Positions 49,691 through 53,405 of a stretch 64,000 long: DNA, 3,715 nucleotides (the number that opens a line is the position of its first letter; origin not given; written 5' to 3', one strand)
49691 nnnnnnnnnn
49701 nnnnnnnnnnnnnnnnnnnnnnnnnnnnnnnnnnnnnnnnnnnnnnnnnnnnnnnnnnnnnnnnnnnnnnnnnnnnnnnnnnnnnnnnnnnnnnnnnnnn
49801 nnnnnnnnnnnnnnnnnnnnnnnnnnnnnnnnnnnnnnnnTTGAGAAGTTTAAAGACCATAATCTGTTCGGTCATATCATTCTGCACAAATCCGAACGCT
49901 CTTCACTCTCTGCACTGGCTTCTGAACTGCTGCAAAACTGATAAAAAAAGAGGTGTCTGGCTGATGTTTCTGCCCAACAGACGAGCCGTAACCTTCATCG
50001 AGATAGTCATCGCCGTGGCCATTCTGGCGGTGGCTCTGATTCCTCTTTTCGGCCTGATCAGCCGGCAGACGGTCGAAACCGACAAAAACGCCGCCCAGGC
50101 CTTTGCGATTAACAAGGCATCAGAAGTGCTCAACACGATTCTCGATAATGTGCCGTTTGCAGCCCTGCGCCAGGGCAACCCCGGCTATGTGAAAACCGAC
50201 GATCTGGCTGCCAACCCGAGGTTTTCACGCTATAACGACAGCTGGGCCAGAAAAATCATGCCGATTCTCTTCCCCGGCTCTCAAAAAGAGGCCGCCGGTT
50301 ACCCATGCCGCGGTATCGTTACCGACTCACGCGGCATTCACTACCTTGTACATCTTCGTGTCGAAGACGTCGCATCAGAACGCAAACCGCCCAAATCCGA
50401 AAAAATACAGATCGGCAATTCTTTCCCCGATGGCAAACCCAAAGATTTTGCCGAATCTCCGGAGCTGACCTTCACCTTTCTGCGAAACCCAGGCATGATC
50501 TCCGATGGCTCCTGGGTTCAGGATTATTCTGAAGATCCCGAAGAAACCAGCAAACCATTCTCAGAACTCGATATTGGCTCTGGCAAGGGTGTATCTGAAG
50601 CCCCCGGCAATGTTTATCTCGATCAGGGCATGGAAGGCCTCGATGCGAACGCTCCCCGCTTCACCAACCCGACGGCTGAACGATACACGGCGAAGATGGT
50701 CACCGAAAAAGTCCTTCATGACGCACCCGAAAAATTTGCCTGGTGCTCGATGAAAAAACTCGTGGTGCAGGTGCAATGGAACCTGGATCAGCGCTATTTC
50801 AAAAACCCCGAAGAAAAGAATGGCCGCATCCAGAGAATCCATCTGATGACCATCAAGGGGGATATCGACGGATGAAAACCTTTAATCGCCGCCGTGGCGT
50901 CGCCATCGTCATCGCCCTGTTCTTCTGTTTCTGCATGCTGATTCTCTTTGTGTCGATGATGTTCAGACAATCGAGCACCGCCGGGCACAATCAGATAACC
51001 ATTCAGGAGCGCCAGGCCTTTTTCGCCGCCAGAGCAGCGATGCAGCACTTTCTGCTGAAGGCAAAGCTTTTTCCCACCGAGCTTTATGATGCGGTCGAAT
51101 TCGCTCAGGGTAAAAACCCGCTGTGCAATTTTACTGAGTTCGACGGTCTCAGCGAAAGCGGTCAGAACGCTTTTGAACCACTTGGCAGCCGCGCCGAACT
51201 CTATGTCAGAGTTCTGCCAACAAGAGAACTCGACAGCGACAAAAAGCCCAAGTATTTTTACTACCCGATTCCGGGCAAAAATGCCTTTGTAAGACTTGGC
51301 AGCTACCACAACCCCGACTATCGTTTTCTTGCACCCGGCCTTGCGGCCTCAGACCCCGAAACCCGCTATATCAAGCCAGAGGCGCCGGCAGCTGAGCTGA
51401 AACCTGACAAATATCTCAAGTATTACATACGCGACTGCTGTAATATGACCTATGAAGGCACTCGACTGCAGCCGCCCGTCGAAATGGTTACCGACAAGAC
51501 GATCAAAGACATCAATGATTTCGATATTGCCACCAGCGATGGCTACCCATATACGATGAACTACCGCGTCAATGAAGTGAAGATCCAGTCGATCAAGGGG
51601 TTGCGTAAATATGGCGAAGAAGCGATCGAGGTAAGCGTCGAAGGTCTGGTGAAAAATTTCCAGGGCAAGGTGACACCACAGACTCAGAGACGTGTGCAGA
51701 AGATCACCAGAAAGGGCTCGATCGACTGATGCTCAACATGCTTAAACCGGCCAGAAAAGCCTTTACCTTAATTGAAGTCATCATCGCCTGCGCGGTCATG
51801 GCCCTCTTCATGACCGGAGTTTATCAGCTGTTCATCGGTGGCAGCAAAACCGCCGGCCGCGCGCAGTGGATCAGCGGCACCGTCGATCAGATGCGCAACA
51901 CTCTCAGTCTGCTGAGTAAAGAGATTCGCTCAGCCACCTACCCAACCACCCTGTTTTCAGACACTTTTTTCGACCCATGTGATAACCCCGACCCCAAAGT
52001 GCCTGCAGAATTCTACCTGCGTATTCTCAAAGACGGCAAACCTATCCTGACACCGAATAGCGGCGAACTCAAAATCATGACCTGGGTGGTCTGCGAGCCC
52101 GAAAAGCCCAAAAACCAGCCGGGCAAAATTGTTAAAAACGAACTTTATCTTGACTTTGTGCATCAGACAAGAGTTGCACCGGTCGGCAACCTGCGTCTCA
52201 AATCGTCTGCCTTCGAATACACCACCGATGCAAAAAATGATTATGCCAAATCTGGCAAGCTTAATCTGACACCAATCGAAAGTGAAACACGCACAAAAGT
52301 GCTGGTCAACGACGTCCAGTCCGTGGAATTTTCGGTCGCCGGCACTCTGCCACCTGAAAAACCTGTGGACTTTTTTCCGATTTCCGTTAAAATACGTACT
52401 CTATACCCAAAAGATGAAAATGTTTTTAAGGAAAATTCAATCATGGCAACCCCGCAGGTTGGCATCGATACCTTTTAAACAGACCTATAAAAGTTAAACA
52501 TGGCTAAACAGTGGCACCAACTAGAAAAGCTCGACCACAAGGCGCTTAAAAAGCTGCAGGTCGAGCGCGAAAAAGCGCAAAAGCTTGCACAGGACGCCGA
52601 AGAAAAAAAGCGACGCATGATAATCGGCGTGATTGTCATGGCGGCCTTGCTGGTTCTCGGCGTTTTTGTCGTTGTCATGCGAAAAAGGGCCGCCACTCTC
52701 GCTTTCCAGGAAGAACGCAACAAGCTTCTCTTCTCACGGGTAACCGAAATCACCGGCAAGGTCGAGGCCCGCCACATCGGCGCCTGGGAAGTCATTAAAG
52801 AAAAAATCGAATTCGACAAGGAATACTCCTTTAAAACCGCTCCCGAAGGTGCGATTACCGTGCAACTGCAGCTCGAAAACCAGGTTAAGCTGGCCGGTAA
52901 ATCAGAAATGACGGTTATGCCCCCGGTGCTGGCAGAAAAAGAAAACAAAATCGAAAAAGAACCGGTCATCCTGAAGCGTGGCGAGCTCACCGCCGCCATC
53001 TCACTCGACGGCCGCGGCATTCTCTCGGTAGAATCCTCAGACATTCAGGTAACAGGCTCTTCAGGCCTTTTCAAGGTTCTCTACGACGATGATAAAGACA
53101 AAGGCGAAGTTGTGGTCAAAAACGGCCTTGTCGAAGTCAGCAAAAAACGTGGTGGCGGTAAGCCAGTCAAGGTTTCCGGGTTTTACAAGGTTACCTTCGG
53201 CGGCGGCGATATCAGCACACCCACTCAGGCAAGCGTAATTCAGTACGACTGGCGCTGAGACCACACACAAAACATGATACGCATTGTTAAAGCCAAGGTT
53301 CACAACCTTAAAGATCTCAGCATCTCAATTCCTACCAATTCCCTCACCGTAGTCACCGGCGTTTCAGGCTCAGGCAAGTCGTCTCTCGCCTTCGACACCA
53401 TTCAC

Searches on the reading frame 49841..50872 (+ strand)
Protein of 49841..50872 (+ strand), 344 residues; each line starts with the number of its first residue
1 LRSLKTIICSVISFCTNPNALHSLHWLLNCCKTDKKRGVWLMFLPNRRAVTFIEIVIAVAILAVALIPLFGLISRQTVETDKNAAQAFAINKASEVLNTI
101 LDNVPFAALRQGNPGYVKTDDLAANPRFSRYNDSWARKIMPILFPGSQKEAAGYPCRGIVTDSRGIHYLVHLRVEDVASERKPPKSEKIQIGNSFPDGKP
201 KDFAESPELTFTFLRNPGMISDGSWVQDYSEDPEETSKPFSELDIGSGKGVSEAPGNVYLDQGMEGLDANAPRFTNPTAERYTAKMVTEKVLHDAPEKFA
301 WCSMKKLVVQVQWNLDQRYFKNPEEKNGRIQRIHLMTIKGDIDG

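Call 10: search_protein_families(library=pfam, proteins=[window:49841-50872:+], max_evalue=0.01)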
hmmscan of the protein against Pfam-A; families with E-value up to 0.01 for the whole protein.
window:49841-50872:+ (344 aa): 1 family
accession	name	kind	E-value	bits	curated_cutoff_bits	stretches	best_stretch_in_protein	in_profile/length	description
PF07963.17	N_methyl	-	0.00044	20.2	21.2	1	46-69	3-26/27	Prokaryotic N-terminal methylation motif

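Call 101: search_protein_families(library=pfam, proteins=[window:49841-50872:+], max_evalue=1)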
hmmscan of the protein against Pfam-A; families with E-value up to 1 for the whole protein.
window:49841-50872:+ (344 aa): 1 family
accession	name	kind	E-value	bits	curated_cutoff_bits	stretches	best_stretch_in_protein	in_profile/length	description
PF07963.17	N_methyl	-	0.00044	20.2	21.2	1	46-69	3-26/27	Prokaryotic N-terminal methylation motif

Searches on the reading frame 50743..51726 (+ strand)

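Call 51: search_protein_families(library=pfam, proteins=[window:50743-51726:+], max_evalue=0.001)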
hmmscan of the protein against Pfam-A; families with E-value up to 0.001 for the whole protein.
window:50743-51726:+ (328 aa): 0 families

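Call 101: search_protein_families(library=pfam, proteins=[window:50743-51726:+], max_evalue=1)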
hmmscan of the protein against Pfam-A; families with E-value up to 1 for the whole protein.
window:50743-51726:+ (328 aa): 4 families
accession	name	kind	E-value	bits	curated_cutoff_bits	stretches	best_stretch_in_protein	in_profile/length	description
PF12679.13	ABC2_membrane_2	-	0.048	13.4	27.2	1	54-86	157-190/283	ABC-2 family transporter protein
PF11026.13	DUF2721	-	0.064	13.6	28.3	1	41-76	57-92/129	Protein of unknown function (DUF2721)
PF06143.16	Baculo_11_kDa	-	0.081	13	28.4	1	55-96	38-79/84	Baculovirus 11 kDa family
PF11669.13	WBP-1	-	0.16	13.1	28.1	1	54-126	28-97/102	WW domain-binding protein 1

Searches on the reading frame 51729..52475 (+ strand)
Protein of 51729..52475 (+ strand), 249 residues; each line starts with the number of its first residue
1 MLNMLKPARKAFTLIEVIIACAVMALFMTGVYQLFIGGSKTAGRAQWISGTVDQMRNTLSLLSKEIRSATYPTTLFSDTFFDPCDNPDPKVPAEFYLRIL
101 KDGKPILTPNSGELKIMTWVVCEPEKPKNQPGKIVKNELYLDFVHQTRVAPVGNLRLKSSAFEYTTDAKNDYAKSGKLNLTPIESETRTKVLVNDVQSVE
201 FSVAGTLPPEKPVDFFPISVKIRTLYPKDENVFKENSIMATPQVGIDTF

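Call 51: search_protein_families(library=pfam, proteins=[window:51729-52475:+], max_evalue=0.001)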
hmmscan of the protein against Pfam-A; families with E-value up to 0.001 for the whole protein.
window:51729-52475:+ (249 aa): 1 family
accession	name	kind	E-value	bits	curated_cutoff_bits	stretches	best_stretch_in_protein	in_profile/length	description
PF07963.17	N_methyl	-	8.3e-07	28.8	21.2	1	8-32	3-27/27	Prokaryotic N-terminal methylation motif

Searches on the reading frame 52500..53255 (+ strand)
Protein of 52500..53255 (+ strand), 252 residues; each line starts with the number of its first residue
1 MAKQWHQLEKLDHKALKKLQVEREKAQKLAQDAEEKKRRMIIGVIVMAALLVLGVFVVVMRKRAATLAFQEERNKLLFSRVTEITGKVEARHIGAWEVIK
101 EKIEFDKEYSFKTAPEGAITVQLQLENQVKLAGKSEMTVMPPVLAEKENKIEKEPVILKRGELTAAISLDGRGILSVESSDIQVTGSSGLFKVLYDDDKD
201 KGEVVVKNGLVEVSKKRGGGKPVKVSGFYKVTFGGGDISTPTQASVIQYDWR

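Call 51: search_protein_families(library=pfam, proteins=[window:52500-53255:+], max_evalue=0.001)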
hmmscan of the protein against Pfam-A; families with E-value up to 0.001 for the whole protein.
window:52500-53255:+ (252 aa): 1 family
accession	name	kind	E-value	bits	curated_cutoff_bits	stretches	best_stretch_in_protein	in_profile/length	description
PF04773.18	FecR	-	0.00074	20.4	24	0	112-212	4-97/97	FecR protein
